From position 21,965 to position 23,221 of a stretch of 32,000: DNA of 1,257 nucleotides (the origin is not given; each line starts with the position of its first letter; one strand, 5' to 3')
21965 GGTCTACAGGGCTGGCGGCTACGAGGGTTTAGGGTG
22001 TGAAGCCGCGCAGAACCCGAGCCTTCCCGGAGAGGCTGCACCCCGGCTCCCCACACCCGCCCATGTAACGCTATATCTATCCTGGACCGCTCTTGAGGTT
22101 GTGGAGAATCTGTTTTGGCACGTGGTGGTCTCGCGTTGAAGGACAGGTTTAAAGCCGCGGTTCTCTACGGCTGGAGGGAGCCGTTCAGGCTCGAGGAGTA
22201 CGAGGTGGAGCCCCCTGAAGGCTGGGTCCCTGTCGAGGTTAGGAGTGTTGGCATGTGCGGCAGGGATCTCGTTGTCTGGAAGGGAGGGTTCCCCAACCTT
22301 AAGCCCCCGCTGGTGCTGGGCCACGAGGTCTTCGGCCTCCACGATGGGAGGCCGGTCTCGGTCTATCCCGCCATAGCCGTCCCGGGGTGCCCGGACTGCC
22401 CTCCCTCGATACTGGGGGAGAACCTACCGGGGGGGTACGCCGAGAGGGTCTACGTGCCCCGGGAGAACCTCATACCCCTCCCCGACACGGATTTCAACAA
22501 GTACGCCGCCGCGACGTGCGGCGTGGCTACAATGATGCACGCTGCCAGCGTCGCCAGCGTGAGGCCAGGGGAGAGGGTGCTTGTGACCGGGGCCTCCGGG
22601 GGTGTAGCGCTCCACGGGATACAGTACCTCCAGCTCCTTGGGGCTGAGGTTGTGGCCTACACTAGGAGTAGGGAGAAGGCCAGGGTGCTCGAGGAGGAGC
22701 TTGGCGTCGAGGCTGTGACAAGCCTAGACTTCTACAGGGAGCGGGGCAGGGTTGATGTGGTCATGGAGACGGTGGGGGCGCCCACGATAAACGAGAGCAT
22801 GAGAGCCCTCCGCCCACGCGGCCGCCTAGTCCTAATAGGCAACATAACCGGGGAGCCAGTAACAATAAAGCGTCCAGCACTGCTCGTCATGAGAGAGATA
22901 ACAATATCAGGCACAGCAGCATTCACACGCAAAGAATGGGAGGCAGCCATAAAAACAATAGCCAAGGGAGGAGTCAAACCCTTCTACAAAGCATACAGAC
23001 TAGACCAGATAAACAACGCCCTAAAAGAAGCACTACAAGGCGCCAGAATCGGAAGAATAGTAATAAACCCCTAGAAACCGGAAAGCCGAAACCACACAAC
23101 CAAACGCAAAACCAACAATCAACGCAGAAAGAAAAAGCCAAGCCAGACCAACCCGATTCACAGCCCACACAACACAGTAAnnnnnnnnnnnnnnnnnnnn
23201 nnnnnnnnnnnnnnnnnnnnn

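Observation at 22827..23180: Abrupt intragenic switch to A/C-ending codons in the last ~82 codons of the ADH gene, continuing into an A/C-only tail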

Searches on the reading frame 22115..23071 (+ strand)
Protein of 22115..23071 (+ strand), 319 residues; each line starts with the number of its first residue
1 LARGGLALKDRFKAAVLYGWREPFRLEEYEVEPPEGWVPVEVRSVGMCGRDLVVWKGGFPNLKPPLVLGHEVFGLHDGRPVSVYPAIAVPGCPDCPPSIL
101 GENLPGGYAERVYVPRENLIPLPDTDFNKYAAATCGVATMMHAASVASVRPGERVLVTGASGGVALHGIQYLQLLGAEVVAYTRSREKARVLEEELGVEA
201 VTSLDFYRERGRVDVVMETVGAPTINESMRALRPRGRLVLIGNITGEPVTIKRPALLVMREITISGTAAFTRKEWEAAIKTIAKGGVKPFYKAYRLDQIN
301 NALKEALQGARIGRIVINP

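Call 11: find_homologous_proteins(query=window:22115-23071:+, max_evalue=1e-20)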
Query window:22115-23071:+ (319 aa): 571 proteins with E <= 1e-20 among 8000 candidates; the best 120 are listed.
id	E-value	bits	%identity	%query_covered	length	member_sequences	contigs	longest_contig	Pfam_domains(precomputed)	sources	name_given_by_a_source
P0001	1.1e-200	683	97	98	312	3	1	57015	PF00107.33,PF16912.12,PF13602.13,PF08240.18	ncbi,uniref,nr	ncbi:putative alcohol dehydrogenase [Aeropyrum pernix]|uniref:Putative alcohol dehydrogenase n=1 Tax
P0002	1.5e-186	637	90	98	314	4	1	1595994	PF00107.33,PF13602.13,PF08240.18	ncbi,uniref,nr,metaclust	ncbi:alcohol dehydrogenase [Aeropyrum camini SY1 = JCM 12091]|uniref:Alcohol dehydrogenase n=1 Tax=A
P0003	1.2e-161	555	76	97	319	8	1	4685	PF00107.33,PF13602.13,PF08240.18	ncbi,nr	ncbi:MAG: zinc-binding dehydrogenase, partial [Desulfurococcales archaeon]|nr:zinc-binding dehydroge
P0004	1.3e-157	542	73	98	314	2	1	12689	PF00107.33,PF13602.13,PF08240.18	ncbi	-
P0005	1.2e-137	476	67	98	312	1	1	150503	PF00107.33,PF16912.12,PF13602.13,PF08240.18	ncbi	-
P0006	4.5e-137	474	68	98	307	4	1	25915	PF00107.33,PF13602.13,PF08240.18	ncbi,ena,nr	ncbi:MAG: zinc-binding dehydrogenase [Desulfurococcales archaeon]|nr:zinc-binding dehydrogenase [Des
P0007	1.0e-134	467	67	97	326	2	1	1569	PF00107.33,PF16912.12,PF13602.13,PF01370.28,PF08240.18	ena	-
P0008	3.1e-134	465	67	98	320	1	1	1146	PF00107.33,PF13602.13,PF08240.18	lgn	-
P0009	1.2e-130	453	65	98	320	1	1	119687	PF00107.33,PF13602.13,PF08240.18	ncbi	-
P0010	1.8e-130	453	66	98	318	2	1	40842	PF00107.33,PF16912.12,PF13602.13,PF08240.18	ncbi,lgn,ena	-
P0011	1.0e-127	444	64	98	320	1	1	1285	PF00107.33,PF13602.13,PF08240.18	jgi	jgi:D-arabinose 1-dehydrogenase-like Zn-dependent alcohol dehydrogenase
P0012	2.4e-127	442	64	98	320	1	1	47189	PF00107.33,PF13602.13,PF08240.18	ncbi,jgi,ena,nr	ncbi:MAG: zinc-binding dehydrogenase [Desulfurococcales archaeon]|nr:zinc-binding dehydrogenase [Des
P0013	3.4e-125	435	66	96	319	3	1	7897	PF00107.33,PF13602.13,PF08240.18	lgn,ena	-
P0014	3.8e-123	429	64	94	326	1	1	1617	PF00107.33,PF13602.13,PF08240.18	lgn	-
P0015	9.0e-122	424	64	96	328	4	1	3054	PF00107.33,PF13602.13,PF08240.18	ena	-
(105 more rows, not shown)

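Call 13: find_encoding_contigs(protein=P0001, flank=10000, max_places=6)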
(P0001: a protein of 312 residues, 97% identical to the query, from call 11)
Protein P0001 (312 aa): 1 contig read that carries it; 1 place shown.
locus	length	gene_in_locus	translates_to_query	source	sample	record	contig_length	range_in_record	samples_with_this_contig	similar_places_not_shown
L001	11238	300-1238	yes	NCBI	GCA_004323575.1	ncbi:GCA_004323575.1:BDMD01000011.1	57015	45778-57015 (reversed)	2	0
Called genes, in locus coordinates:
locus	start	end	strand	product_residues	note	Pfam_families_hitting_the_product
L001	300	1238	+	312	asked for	PF08240:ADH_N, PF16912:Glu_dehyd_C (weak), PF00107:ADH_zinc_N, PF13602:ADH_zinc_N_2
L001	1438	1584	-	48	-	-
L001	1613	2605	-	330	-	-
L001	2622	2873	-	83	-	-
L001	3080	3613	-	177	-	-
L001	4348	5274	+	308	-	PF00753:Lactamase_B, PF12706:Lactamase_B_2 (weak)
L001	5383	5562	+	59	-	PF09360:zf-CDGSH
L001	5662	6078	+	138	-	PF18894:PhageMetallopep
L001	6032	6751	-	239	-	-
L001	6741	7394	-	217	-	PF08745:PIN_5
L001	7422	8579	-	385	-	PF09414:RNA_ligase, PF18330:Lig_C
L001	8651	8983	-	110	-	-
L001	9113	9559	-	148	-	PF20251:Big_14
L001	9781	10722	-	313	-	PF01040:UbiA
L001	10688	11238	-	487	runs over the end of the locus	PF20695:UbiD_N, PF01977:UbiD, PF20696:UbiD_C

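Call 14: find_encoding_contigs(protein=P0002, flank=10000, max_places=6)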
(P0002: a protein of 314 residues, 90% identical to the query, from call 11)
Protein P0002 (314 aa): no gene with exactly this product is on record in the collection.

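Call 15: find_related_loci(query=window:22115-23071:+, collection=genome_contigs, flank=10000)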
Query window:22115-23071:+ (319 aa) in genome_contigs; peptide patterns used: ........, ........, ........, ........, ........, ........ (x = any residue, [..] = any of these).
575 stretches matched a pattern; 127 encode a relative of the query (tblastn E <= 1e-3); the best 80 are kept; 80 distinct loci.
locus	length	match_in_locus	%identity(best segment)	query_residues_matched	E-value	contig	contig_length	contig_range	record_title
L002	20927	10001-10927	77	8-317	3e-163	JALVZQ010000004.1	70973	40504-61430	MAG: Acidilobaceae archaeon isolate T10_metabat1_scaf2bin.051 T10_NODE_47_length_70973_cov_10.917172, whole genome shotg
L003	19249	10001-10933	74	6-317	2e-160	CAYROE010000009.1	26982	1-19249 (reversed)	MAG TPA_asm: uncultured Desulfurococcales archaeon isolate SRP163575_co3_282 genome assembly, contig: NODE_1743_length_2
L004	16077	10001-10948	66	8-319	2e-133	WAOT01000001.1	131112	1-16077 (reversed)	MAG: Desulfurococcales archaeon isolate S143_63_esom k151_328359, whole genome shotgun sequence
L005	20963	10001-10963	59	11-319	2e-122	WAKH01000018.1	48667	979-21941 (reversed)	MAG: Thermodiscus sp. isolate S012_152_esom k151_137289, whole genome shotgun sequence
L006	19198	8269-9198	56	11-319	7e-111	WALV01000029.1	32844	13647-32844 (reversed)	MAG: Candidatus Tiamatella sp. isolate S016_46_esom k151_394364, whole genome shotgun sequence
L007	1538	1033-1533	65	12-176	1e-68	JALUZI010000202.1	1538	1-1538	MAG: Desulfurococcales archaeon isolate 132-544_maxbin2_scaf2bin.134 132-544_scaffold_66595_c1, whole genome shotgun seq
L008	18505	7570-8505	59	11-319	2e-114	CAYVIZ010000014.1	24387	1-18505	MAG TPA_asm: uncultured Desulfurococcales archaeon isolate SRP163575_co3_154 genome assembly, contig: NODE_2052_length_2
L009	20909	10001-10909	36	24-319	7e-32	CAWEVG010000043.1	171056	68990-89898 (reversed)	MAG: uncultured Actinomycetes bacterium isolate MFD05674.bin.3.64 genome assembly, contig: contig_99746, whole genome sh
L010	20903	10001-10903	33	27-319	7e-31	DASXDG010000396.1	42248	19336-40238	MAG TPA_asm: Streptosporangiaceae bacterium isolate SMAG_U5080 k141_1251981, whole genome shotgun sequence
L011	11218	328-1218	33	30-318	8e-31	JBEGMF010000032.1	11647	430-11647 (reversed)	MAG: Actinomycetota bacterium isolate NASQAN2016_083_B_bin.21 scaffold_435130, whole genome shotgun sequence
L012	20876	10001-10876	35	34-319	7e-31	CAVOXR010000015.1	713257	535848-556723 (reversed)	MAG: uncultured Actinomycetes bacterium isolate MFD09848.bin.1.64 genome assembly, contig: contig_4999, whole genome sho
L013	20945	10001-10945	33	14-318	1e-30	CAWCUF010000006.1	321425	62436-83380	MAG: uncultured Actinomycetes bacterium isolate MFD01721.bin.1.25 genome assembly, contig: contig_27521, whole genome sh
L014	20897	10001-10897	33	27-318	1e-30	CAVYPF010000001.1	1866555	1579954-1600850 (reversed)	MAG: uncultured Thermoleophilaceae bacterium isolate MFD05513.bin.2.3 genome assembly, contig: contig_15670, whole genom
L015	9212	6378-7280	35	30-318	1e-30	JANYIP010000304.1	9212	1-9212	MAG: Streptomycetales bacterium isolate GL140_2_metabinner_92 GL140_2_k141_1570535, whole genome shotgun sequence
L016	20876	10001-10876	34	34-319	4e-30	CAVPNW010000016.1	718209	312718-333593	MAG: uncultured Actinomycetes bacterium isolate MFD00032.bin.3.528 genome assembly, contig: contig_39953, whole genome s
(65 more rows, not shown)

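Call 27: find_encoding_contigs(protein=window:22136-23071:+, flank=10000, max_places=10)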
Protein seq(312 aa) (312 aa): 12 contigs read that carry it; 5 places shown.
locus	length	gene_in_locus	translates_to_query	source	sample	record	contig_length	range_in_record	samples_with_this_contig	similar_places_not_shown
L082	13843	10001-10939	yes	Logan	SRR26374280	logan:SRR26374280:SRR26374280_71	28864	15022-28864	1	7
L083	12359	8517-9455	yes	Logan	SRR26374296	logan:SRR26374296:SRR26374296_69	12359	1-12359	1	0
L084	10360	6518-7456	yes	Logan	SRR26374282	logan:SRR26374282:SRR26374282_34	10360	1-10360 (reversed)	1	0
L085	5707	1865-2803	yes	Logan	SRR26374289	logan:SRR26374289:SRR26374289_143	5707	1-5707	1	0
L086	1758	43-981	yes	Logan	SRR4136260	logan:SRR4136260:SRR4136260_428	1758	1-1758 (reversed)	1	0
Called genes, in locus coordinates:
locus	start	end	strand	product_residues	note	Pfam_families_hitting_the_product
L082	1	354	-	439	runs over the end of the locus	-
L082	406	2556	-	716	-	PF08351:TmcA_N, PF05127:NAT10_TcmA_helicase, PF00583:Acetyltransf_1, PF13718:GNAT_acetyltr_2 (weak), PF13508:Acetyltransf_7, PF13673:Acetyltransf_10 (weak)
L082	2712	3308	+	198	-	PF06195:DUF996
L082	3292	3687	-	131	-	-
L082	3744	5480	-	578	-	PF01738:DLH (faint), PF22173:APH-like_N, PF02129:Peptidase_S15 (weak), PF00561:Abhydrolase_1, PF12146:Hydrolase_4, PF12697:Abhydrolase_6, PF20434:BD-FAE (weak), PF00326:Peptidase_S9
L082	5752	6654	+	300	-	PF00005:ABC_tran, PF02463:SMC_N (faint), PF13304:AAA_21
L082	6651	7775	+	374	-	PF12698:ABC2_membrane_3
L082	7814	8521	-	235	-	PF00654:Voltage_CLC, PF00571:CBS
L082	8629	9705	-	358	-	PF00654:Voltage_CLC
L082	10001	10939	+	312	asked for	PF08240:ADH_N, PF16912:Glu_dehyd_C (weak), PF00107:ADH_zinc_N, PF13602:ADH_zinc_N_2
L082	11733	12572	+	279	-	PF04313:HSDR_N (faint), PF14338:Mrr_N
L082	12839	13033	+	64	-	-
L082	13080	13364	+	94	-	PF05016:ParE_toxin, PF15781:ParE-like_toxin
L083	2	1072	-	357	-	?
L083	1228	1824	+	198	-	PF06195:DUF996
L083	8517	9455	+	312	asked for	PF08240:ADH_N, PF16912:Glu_dehyd_C (weak), PF00107:ADH_zinc_N, PF13602:ADH_zinc_N_2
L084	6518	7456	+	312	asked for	PF08240:ADH_N, PF16912:Glu_dehyd_C (weak), PF00107:ADH_zinc_N, PF13602:ADH_zinc_N_2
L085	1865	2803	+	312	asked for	PF08240:ADH_N, PF16912:Glu_dehyd_C (weak), PF00107:ADH_zinc_N, PF13602:ADH_zinc_N_2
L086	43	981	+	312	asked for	PF08240:ADH_N, PF16912:Glu_dehyd_C (weak), PF00107:ADH_zinc_N, PF13602:ADH_zinc_N_2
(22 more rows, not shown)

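Call 28: list_cluster_members(proteins=[P0001, P0002])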
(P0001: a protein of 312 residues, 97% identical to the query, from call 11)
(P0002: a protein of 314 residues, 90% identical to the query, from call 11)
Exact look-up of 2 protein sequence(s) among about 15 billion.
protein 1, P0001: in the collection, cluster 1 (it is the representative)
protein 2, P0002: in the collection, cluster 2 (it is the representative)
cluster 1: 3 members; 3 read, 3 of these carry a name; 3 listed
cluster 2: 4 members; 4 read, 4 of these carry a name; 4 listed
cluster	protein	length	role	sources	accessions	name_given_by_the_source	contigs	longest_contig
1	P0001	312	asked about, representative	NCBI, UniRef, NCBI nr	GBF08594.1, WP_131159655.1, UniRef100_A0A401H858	putative alcohol dehydrogenase [Aeropyrum pernix] | Putative alcohol dehydrogenase n=1 Tax=Aeropyrum pernix TaxID=56636 RepID=A0A401H858_AERPX | alcohol dehydrogenase catalytic domain-containing protein [Aeropyrum pernix]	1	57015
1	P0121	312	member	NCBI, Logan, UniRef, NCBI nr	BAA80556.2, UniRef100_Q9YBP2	putative alcohol dehydrogenase [Aeropyrum pernix K1] | Alcohol dehydrogenase n=1 Tax=Aeropyrum pernix (strain ATCC 700893 / DSM 11879 / JCM 9820 ...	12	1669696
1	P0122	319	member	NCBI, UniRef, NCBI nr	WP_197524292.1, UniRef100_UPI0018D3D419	zinc-binding dehydrogenase [Aeropyrum pernix] | zinc-binding dehydrogenase n=1 Tax=Aeropyrum pernix TaxID=56636 RepID=UPI0018D3D419 | alcohol dehydrogenase catalytic domain-containing protein [Aeropyrum pernix]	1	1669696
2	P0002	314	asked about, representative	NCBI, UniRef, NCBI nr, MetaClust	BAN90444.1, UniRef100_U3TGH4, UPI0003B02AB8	alcohol dehydrogenase [Aeropyrum camini SY1 = JCM 12091] | Alcohol dehydrogenase n=1 Tax=Aeropyrum camini SY1 = JCM 12091 TaxID=1198449 ... | status=active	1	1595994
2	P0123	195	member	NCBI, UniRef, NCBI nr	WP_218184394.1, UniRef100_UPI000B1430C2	alcohol dehydrogenase catalytic domain-containing protein [Aeropyrum camini] | alcohol dehydrogenase catalytic domain-containing protein n=1 Tax=Aeropyrum camini ...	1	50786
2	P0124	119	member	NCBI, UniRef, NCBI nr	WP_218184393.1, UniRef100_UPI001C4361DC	zinc-binding dehydrogenase [Aeropyrum camini] | zinc-binding dehydrogenase n=1 Tax=Aeropyrum camini TaxID=229980 RepID=UPI001C4361DC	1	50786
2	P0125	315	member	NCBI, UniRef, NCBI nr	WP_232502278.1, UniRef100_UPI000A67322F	zinc-binding dehydrogenase [Aeropyrum camini] | zinc-binding dehydrogenase n=1 Tax=Aeropyrum camini TaxID=229980 RepID=UPI000A67322F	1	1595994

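Call 29: find_encoding_contigs(protein=P0125, flank=10000, max_places=4)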
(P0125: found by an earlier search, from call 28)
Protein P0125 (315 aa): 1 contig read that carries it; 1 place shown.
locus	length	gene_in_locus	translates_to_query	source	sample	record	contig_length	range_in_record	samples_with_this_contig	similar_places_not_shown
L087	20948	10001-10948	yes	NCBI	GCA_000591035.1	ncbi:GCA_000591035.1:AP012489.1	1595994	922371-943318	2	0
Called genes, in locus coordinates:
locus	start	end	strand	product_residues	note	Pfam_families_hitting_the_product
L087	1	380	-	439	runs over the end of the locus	-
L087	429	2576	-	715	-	PF08351:TmcA_N, PF05127:NAT10_TcmA_helicase, PF00583:Acetyltransf_1, PF13718:GNAT_acetyltr_2 (faint), PF13508:Acetyltransf_7 (weak)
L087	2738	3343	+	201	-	PF06195:DUF996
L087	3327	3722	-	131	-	-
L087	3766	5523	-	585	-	PF01738:DLH (faint), PF22173:APH-like_N, PF02129:Peptidase_S15 (weak), PF20434:BD-FAE (weak), PF00561:Abhydrolase_1, PF12146:Hydrolase_4, PF12697:Abhydrolase_6, PF00326:Peptidase_S9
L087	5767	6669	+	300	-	PF00005:ABC_tran, PF02463:SMC_N (faint), PF13304:AAA_21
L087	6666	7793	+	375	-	PF12698:ABC2_membrane_3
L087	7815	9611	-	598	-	PF00654:Voltage_CLC, PF00571:CBS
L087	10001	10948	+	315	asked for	PF08240:ADH_N, PF00107:ADH_zinc_N, PF13602:ADH_zinc_N_2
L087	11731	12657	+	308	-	PF00753:Lactamase_B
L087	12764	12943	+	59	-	PF09360:zf-CDGSH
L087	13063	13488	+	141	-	PF18894:PhageMetallopep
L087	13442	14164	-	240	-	-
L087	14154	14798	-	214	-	PF08745:PIN_5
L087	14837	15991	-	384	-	PF09414:RNA_ligase, PF18330:Lig_C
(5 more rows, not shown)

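Call 30: find_encoding_contigs(protein=P0124, flank=10000, max_places=4)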
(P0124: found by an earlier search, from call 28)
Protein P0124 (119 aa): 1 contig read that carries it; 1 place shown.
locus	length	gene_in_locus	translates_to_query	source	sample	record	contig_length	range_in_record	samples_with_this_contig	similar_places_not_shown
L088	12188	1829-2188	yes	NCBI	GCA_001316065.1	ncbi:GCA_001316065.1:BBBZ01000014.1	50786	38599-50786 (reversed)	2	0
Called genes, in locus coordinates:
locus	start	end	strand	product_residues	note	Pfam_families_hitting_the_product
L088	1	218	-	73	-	PF00654:Voltage_CLC (weak)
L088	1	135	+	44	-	?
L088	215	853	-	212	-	PF00654:Voltage_CLC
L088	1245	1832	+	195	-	PF08240:ADH_N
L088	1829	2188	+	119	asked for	PF13602:ADH_zinc_N_2, PF00107:ADH_zinc_N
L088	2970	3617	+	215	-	PF00753:Lactamase_B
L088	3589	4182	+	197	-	PF09360:zf-CDGSH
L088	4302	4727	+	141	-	PF18894:PhageMetallopep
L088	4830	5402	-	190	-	-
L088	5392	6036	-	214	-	PF08745:PIN_5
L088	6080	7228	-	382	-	PF09414:RNA_ligase, PF18330:Lig_C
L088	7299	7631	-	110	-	-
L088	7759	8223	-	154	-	PF20251:Big_14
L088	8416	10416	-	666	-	PF00122:E1-E2_ATPase, PF00702:Hydrolase, PF12710:HAD (faint), PF08282:Hydrolase_3 (faint)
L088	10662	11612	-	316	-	PF01040:UbiA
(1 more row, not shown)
